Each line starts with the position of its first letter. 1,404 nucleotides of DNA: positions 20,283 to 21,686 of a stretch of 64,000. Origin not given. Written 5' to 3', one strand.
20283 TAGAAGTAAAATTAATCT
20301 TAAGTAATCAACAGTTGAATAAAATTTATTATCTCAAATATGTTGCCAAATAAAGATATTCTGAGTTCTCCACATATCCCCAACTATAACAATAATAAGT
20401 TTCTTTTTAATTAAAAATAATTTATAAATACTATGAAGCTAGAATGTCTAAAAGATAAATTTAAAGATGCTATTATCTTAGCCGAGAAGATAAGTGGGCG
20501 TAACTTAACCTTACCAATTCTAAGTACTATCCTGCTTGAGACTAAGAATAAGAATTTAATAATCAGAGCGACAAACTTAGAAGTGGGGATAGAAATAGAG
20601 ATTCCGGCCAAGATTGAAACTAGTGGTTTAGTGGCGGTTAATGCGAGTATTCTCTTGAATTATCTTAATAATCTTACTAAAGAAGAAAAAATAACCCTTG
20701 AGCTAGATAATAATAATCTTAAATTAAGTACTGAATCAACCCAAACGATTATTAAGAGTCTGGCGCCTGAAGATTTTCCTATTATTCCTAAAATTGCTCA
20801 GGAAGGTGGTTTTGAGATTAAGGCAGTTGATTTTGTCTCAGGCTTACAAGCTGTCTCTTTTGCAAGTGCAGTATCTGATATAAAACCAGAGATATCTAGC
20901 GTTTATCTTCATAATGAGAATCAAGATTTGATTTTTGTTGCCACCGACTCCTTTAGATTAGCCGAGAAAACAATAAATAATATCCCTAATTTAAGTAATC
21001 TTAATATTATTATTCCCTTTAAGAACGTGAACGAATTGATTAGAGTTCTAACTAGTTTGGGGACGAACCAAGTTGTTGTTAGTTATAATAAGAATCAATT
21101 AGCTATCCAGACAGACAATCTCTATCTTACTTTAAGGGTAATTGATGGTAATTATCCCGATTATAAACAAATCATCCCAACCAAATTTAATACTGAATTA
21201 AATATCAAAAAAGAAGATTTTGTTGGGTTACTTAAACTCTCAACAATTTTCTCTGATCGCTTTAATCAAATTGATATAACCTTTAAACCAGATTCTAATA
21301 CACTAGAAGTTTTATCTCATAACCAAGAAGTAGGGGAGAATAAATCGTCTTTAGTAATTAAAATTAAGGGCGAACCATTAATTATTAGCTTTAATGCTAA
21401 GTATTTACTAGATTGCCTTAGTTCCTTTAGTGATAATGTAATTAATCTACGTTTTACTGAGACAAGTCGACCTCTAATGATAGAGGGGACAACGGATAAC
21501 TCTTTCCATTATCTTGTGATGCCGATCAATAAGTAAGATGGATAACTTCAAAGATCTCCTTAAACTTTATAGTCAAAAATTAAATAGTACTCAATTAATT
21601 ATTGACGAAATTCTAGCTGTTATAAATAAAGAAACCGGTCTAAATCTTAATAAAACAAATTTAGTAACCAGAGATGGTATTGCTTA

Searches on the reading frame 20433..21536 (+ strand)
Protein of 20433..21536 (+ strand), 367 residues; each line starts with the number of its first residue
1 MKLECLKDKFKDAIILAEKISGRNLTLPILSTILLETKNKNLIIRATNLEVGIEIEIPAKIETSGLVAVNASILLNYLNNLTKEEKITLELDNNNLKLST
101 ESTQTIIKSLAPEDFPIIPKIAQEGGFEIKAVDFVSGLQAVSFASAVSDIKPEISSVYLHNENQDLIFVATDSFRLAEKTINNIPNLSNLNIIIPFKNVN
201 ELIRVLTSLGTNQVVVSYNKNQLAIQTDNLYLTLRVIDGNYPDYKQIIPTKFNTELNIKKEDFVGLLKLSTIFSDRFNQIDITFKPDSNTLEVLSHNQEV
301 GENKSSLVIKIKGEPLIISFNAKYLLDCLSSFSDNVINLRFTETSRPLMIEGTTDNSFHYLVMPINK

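Call 104: search_protein_families(library=pfam, proteins=[window:20433-21536:+], max_evalue=0.0001)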
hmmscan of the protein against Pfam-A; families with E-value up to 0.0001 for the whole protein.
window:20433-21536:+ (367 aa): 3 families
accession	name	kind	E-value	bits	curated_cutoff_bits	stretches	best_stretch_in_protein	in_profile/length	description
PF02768.20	DNA_pol3_beta_3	-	3.4e-26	91.9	27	1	245-365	1-120/121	DNA polymerase III beta subunit, C-terminal domain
PF00712.24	DNA_pol3_beta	-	1.2e-24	87.2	24.4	1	1-119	1-120/120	DNA polymerase III beta subunit, N-terminal domain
PF02767.21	DNA_pol3_beta_2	-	6.4e-23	81.7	27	1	133-243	6-116/116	DNA polymerase III beta subunit, central domain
